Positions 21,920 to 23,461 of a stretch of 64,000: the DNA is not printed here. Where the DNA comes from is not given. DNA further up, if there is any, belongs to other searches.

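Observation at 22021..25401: GT-A-like gene translationally coupled to a reduced LytS-type kinase and LytTR regulator, with a 17-bp direct-repeat pair at the promoter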

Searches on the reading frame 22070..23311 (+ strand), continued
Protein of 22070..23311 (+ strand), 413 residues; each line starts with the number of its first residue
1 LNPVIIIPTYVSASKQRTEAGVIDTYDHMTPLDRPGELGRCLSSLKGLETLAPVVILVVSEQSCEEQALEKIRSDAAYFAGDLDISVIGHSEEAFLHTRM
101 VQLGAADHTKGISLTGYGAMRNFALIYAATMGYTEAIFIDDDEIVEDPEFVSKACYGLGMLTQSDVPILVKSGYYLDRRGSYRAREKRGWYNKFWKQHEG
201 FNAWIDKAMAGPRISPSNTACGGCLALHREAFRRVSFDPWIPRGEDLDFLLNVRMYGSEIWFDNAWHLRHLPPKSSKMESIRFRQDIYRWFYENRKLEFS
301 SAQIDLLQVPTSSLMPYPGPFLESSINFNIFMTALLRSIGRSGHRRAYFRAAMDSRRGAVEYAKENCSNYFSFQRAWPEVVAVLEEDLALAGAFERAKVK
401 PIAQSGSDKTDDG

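Call 45: search_solved_structures(query=A2, max_evalue=1, show_alignments=2)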
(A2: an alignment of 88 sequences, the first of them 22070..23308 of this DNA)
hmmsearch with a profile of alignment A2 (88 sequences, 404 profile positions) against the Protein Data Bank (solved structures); distinct sequences matched with E-value up to 1: 10.
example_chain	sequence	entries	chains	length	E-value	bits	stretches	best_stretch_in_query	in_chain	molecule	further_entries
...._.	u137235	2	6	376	0.0042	19.1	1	122-157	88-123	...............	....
8hl8_A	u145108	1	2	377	0.0042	19.1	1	122-157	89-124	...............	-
7xpr_A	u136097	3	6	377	0.0042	19.1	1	122-157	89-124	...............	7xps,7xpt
7xpu_A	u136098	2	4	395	0.0045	19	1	122-157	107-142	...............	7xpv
2nbs_A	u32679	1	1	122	0.069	15.1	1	42-97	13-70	E_1r26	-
5hea_A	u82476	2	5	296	0.22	13.4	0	36-63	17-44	Putative glycosyltransferase (GalT1)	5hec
9k8i_A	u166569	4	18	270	0.24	13.4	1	29-115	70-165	Cage-t32-Zn1-HEHE-36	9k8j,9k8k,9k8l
2gsv_A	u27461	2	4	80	0.26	13.3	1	146-219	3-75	Hypothetical protein yvfG | Uncharacterized protein yvfG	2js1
1i0a_A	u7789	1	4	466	0.47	12.4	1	35-88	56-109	DELTA CRYSTALLIN I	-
1hy0_A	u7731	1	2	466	0.68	11.9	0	36-89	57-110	DELTA CRYSTALLIN I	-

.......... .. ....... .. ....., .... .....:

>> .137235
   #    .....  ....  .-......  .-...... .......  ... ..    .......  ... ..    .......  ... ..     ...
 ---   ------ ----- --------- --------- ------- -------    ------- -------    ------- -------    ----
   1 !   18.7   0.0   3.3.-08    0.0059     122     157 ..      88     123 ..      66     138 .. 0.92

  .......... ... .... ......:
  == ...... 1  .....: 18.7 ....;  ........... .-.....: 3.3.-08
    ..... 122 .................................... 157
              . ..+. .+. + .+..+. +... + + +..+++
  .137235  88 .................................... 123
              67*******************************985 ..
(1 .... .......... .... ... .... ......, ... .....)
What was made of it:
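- The profile search hits MtdL around the DxD motif (call 45).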

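Call 46: find_encoding_contigs(protein=P0152, flank=5000, max_places=4)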
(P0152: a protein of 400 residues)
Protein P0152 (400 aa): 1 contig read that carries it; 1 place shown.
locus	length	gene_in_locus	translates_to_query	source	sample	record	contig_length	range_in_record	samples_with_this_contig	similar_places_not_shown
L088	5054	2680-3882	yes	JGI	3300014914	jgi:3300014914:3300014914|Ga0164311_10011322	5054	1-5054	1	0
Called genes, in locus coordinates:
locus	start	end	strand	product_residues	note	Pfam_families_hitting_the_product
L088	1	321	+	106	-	PF02852:Pyr_redox_dim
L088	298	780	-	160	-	PF00156:Pribosyltran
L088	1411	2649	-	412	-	PF13439:Glyco_transf_4, PF00534:Glycos_transf_1, PF13692:Glyco_trans_1_4, PF13524:Glyco_trans_1_2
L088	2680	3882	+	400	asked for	-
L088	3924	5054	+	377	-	?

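Call 47: find_encoding_contigs(protein=P0140, flank=6000, max_places=3)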
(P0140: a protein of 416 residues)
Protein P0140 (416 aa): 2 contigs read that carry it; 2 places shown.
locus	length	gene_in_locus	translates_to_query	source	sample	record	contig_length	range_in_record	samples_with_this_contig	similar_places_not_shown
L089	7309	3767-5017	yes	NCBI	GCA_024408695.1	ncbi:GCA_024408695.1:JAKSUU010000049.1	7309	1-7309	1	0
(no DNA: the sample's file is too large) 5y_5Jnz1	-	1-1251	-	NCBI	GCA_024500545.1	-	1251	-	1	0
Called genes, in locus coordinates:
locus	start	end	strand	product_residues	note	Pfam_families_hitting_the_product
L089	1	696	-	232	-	PF00449:Urease_alpha (faint), PF01979:Amidohydro_1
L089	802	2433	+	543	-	PF00112:Peptidase_C1, PF18560:Lectin_like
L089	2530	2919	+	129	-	PF12732:YtxH, PF01442:Apolipoprotein (faint)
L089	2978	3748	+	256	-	PF05239:PRC (faint)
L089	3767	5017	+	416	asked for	-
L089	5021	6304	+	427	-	PF15714:SpoVT_C (weak), PF06580:His_kinase, PF02518:HATPase_c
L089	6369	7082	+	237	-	PF00072:Response_reg, PF04397:LytTR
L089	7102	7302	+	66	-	-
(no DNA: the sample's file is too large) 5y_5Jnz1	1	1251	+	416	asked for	?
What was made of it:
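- The order GT-kinase-regulator holds at 29% identity in L089 (call 47).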

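Call 48: find_encoding_contigs(protein=P0155, flank=6000, max_places=3)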
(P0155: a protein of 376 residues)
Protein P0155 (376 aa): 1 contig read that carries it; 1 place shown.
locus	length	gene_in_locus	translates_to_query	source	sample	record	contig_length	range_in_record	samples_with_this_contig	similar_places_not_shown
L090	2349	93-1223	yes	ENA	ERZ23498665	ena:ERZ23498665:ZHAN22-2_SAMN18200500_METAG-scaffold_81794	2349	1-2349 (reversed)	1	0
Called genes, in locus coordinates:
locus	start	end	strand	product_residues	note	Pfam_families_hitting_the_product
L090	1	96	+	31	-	?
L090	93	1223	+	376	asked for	-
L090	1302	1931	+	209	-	PF00227:Proteasome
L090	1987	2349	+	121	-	?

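Call 49: find_encoding_contigs(protein=P0130, flank=6000, max_places=3)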
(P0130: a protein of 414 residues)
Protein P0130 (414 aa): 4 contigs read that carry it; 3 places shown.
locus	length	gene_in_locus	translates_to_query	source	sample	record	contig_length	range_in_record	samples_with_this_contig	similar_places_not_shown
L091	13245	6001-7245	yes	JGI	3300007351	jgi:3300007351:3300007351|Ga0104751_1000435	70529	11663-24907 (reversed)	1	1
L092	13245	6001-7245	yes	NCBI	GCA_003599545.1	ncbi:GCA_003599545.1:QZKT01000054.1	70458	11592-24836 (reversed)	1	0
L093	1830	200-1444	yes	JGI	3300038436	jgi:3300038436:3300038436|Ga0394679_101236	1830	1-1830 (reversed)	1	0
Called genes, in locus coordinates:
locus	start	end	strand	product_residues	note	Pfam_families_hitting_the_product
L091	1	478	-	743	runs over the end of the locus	-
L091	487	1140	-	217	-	PF01325:Fe_dep_repress, PF01047:MarR (weak), PF02742:Fe_dep_repr_C, PF04023:FeoA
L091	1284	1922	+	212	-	PF06177:QueT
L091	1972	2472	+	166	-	PF04073:tRNA_edit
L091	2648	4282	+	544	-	PF02906:Fe_hyd_lg_C, PF04060:FeS, PF00990:GGDEF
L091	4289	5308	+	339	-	PF04055:Radical_SAM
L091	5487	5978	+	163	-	PF00293:NUDIX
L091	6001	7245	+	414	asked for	PF13641:Glyco_tranf_2_3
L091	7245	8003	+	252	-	PF01925:TauE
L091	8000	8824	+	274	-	PF13302:Acetyltransf_3 (weak), PF13527:Acetyltransf_9 (weak), PF00583:Acetyltransf_1, PF13673:Acetyltransf_10, PF13508:Acetyltransf_7, PF08445:FR47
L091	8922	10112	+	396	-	PF06580:His_kinase, PF02518:HATPase_c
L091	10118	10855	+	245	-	PF00072:Response_reg, PF04397:LytTR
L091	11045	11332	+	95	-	-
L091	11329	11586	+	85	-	-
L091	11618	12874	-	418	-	PF00709:Adenylsucc_synt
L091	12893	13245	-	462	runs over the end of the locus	PF00890:FAD_binding_2 (faint), PF01134:GIDA (faint), PF01266:DAO (faint), PF03486:HI0933_like (faint), PF07992:Pyr_redox_2 (faint), PF13738:Pyr_redox_3 (faint), PF21688:FAD-depend_C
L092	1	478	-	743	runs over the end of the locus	-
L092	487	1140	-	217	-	PF01325:Fe_dep_repress, PF01047:MarR (weak), PF02742:Fe_dep_repr_C, PF04023:FeoA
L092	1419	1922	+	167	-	PF06177:QueT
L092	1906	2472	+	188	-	PF04073:tRNA_edit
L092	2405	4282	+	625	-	PF12837:Fer4_6 (faint), PF12838:Fer4_7 (weak), PF13187:Fer4_9 (weak), PF13237:Fer4_10, PF02906:Fe_hyd_lg_C, PF04060:FeS, PF00990:GGDEF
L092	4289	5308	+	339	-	PF04055:Radical_SAM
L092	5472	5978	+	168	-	PF00293:NUDIX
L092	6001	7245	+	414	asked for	PF13641:Glyco_tranf_2_3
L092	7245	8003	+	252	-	PF01925:TauE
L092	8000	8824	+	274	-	PF13302:Acetyltransf_3 (weak), PF13527:Acetyltransf_9 (weak), PF00583:Acetyltransf_1, PF13673:Acetyltransf_10, PF13508:Acetyltransf_7, PF08445:FR47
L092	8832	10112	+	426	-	PF06580:His_kinase, PF02518:HATPase_c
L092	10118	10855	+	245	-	PF00072:Response_reg, PF04397:LytTR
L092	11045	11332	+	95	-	-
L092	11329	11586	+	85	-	-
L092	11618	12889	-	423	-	PF00709:Adenylsucc_synt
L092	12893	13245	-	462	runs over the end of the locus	PF00890:FAD_binding_2 (faint), PF01134:GIDA (faint), PF01266:DAO (faint), PF03486:HI0933_like (faint), PF07992:Pyr_redox_2 (faint), PF13738:Pyr_redox_3 (faint), PF21688:FAD-depend_C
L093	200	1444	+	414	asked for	PF13641:Glyco_tranf_2_3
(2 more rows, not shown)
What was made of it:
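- The order GT-TauE-GNAT-kinase-regulator holds at 39% identity in L091 and L092 (call 49).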

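Call 54: predict_structure(alignment_id=A2)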
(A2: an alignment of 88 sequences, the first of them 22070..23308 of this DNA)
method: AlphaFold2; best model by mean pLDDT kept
length: 413 residues; sequences in the alignment: 88
mean_pLDDT: 95.3   pTM: 0.94
mean pLDDT of the five models: 95.3, 94.9, 94.6, 94.6, 94.3
residues with pLDDT >= 90: 377; 70-90: 23; 50-70: 13; < 50: 0
segments of 3 or more residues with pLDDT < 50: none
pLDDT, mean of each block of 10 residues (from residue 1): 97 81 92 97 97 98 97 98 98 98 98 98 99 98 98 98 97 98 95 96 98 97 98 98 98 98 99 84 95 97 97 97 96 95 90 91 98 98 98 98 73 52
secondary structure, 60 per line:
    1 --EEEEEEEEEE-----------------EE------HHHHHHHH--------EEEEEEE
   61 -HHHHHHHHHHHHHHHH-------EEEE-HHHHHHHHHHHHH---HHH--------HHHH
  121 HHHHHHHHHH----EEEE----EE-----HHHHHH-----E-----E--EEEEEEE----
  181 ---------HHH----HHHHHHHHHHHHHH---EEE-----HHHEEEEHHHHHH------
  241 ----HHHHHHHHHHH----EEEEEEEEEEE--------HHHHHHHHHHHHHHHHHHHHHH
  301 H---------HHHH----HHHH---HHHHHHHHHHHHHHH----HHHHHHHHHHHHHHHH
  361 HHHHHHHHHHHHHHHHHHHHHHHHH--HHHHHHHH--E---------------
elements in order: E3-12 H38-45 E54-60 H62-77 E85-88 H90-102 H117-130 E135-138 H150-155 E170-176 H197-210 E214-216 E225-228 H229-234 H245-255 E260-270 H279-301 H311-314 H319-322 H326-340 H345-385 H388-395
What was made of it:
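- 22070..23311 (+): Soluble GT-A-fold glycosyltransferase-like protein (413 aa) of an uncharacterised family. AlphaFold2 gives pLDDT 95.3 and pTM 0.94 (call 54).
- On GT-A fold glycosyltransferases (GT2-like): The model has pLDDT 95.3 and pTM 0.94 (call 54).
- Model with pLDDT 95.3 (call 54). The long C-terminal helices of the model (residues 279-395; call 54) could be an interaction surface.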

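Call 57: fold_search(model_id=the predicted structure, library=pdb)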
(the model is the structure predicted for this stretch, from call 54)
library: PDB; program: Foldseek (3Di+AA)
matches with E <= 10: 493; with E <= 0.001: 110
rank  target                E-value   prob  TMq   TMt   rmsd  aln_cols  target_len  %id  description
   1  7xps_B                6.7e-10  1.00  0.43  0.47  10.4       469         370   11  Crystal structrue of MtdL:GDP:Mn (released 2023-03-29)
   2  7xpu_A                1.4e-09  1.00  0.47  0.51  10.3       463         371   12  crystal structure of MtdL-S228A-His soaked GDP-Fucp and Mn (released 2023-03-29)
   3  7xpt_A                1.9e-09  1.00  0.47  0.51  10.2       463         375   12  Crystal structrue of MtdL:GDP:Mn soaked with GDP-Glc (released 2023-03-29)
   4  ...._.                3.2e-09  1.00  0.43  0.47  10.2       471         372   12  Structural Insight into a Metal-Dependent Mutase MtdL Revealing an Arginine Residue Covalently Mediated Interconversio (released 2023-07-26)
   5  8hl8_A                6.6e-09  1.00  0.44  0.48  10.1       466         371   12  Crystal structrue of MtdL R257K mutant (released 2023-03-29)
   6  7xpr_A                8.2e-09  1.00  0.47  0.52   9.9       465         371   12  Crystal structrue of SeMet-MtdL:GDP (released 2023-03-29)
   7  6yv7_B                2.0e-08  1.00  0.46  0.54  11.8       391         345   14  Mannosyltransferase PcManGT from Pyrobaculum calidifontis (released 2020-07-22)
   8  4fiy_A                6.8e-08  1.00  0.39  0.28  11.8       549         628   10  Crystal Structure of GlfT2 Complexed with UDP (released 2012-06-20)
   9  4hg6_A                3.2e-07  1.00  0.37  0.23  16.5       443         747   14  Structure of a cellulose synthase - cellulose translocation intermediate (released 2012-12-19)
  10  9yq5_A                3.4e-07  1.00  0.41  0.35  15.3       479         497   11  Chlorella virus hyaluronan synthase bound to an inserted UDP-GlcA (released 2025-12-10)
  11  9nj1_D                3.8e-07  1.00  0.41  0.29  14.6       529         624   11  GlfT2 from Nocardia brasiliensis Bound to Galf Tetrasaccharide (released 2026-03-11)
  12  6yv7_A                4.3e-07  1.00  0.46  0.54  11.9       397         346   12  Mannosyltransferase PcManGT from Pyrobaculum calidifontis (released 2020-07-22)
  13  8snc_A                4.5e-07  1.00  0.41  0.35  15.5       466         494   12  Chlorella virus Hyaluronan Synthase bound to GlcA extended GlcNAc primer (released 2024-05-01)
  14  9yq4_A                5.6e-07  1.00  0.41  0.35  19.8       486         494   12  Chlorella virus hyaluronan synthase bound to a proofreading UDP-GlcA (released 2025-12-10)
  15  4fix_A                6.0e-07  1.00  0.40  0.29  11.4       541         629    8  Crystal Structure of GlfT2 (released 2012-06-20)
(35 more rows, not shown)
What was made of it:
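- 22070..23311 (+): The best Foldseek PDB hits are MtdL/GT75 (E = 7e-10), then PcManGT, GlfT2, BcsA and hyaluronan synthase (call 57).
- On GT-A fold glycosyltransferases (GT2-like): The top 50 Foldseek PDB hits listed, of 110 with E <= 0.001, are all GT-A enzymes (call 57).
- On CAZy GT75 (RGP, UAM, MtdL): MtdL is the best PDB hit (calls 45, 57).
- Closest known: MtdL and plant RGP/UAM enzymes. Same: MtdL is the best PDB match by profile (E = 0.004, across RN...DDD) and by structure (Foldseek E = 7e-10, TM 0.43-0.52) (calls 45, 57).
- All top PDB matches are GT-A enzymes at probability 1.00 (call 57).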

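Call 61: list_cluster_members(proteins=[P0130, P0140, P0143, P0146, P0152, P0155, P0159, P0164, P0180, P0266])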
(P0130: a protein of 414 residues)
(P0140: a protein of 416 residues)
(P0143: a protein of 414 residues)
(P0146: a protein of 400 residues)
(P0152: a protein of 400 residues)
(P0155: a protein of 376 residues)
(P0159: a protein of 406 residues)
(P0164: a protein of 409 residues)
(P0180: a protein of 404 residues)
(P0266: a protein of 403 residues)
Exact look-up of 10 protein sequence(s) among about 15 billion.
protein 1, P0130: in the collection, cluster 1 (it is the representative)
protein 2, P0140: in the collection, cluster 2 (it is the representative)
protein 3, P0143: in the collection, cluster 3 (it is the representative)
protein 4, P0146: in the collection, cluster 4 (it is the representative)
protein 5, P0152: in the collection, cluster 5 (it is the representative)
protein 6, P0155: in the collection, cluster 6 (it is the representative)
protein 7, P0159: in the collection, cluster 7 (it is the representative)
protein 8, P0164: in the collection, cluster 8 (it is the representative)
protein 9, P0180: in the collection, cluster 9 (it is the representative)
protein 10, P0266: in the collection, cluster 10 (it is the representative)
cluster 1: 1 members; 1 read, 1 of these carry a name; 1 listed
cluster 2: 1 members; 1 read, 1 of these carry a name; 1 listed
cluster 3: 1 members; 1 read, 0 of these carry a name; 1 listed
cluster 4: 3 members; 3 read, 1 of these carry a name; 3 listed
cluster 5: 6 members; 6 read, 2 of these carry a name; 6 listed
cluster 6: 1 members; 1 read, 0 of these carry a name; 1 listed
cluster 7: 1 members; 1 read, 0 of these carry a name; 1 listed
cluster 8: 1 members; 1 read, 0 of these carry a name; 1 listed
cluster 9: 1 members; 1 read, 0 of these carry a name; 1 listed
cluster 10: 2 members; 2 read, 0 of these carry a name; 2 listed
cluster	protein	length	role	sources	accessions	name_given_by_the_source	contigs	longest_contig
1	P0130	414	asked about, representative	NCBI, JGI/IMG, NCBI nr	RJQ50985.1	MAG: hypothetical protein C4521_12895 [Actinobacteria bacterium] | hypothetical protein | MAG: hypothetical protein C4521_12895 [Actinomycetota bacterium]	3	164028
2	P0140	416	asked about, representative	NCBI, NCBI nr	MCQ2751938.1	MAG: hypothetical protein MJ189_02415 [Coriobacteriales bacterium] | hypothetical protein [Coriobacteriales bacterium]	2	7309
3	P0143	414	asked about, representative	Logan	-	-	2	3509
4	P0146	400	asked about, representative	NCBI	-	-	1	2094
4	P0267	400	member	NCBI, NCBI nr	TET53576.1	MAG: hypothetical protein E3J54_03930 [Actinobacteria bacterium] | MAG: hypothetical protein E3J54_03930 [Actinomycetota bacterium]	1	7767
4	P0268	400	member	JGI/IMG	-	-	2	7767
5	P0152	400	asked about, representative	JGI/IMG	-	-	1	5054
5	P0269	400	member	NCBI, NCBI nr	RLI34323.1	hypothetical protein DRO53_03840 [Candidatus Bathyarchaeota archaeon] | MAG: hypothetical protein DRO53_03840 [Candidatus Bathyarchaeota archaeon]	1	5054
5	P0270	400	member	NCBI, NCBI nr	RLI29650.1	MAG: hypothetical protein DRO46_02075 [Candidatus Hecatellales archaeon]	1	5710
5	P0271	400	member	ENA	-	-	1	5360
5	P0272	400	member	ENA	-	-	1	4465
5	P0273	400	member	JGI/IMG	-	-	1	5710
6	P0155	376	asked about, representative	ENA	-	-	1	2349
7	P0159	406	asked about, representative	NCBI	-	-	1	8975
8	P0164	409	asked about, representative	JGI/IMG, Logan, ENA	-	-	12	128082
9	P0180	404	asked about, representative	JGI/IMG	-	-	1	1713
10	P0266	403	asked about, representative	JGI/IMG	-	-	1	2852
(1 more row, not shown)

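Call 62: find_encoding_contigs(protein=P0164, flank=6000, max_places=2)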
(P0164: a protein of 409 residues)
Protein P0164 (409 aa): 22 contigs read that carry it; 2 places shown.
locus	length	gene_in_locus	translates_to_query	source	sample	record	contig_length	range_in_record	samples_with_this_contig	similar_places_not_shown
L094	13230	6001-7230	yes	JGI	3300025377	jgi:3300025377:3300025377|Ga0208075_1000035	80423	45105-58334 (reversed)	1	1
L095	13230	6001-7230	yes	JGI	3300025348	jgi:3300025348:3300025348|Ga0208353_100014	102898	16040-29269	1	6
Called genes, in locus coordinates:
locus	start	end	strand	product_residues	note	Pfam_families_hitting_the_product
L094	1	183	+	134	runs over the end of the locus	PF00072:Response_reg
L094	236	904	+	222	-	PF03551:PadR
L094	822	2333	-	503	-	PF13231:PMT_2 (weak)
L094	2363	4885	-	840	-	PF14258:DUF4350 (weak)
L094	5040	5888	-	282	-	PF05096:Glu_cyclase_2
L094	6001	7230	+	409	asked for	-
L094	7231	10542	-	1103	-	PF00069:Pkinase, PF07714:PK_Tyr_Ser-Thr, PF13191:AAA_16, PF13424:TPR_12 (faint), PF17874:TPR_MalT, PF13374:TPR_10 (faint)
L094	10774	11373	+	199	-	PF00149:Metallophos, PF12850:Metallophos_2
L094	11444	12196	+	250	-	PF13489:Methyltransf_23, PF13847:Methyltransf_31, PF08241:Methyltransf_11, PF08242:Methyltransf_12, PF13649:Methyltransf_25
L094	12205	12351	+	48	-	-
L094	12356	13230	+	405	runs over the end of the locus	-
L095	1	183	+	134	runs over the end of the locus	PF00072:Response_reg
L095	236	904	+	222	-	PF03551:PadR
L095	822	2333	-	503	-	PF13231:PMT_2 (weak)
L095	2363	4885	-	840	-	PF14258:DUF4350 (weak)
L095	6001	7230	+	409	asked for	-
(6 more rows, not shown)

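Call 63: find_encoding_contigs(protein=P0159, flank=6000, max_places=2)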
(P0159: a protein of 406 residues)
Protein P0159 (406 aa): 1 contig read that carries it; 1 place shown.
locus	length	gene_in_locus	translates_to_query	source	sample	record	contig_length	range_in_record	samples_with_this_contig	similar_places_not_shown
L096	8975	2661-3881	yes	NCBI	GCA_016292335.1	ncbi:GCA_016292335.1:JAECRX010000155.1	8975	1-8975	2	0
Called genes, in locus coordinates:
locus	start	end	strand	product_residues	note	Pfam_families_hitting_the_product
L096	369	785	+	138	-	-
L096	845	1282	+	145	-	-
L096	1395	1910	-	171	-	PF14512:TM1586_NiRdase, PF00881:Nitroreductase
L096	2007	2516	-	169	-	-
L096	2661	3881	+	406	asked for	-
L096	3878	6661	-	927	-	PF01326:PPDK_N, PF00391:PEP-utilizers, PF02896:PEP-utilizers_C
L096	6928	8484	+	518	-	PF02789:Peptidase_M17_N, PF00883:Peptidase_M17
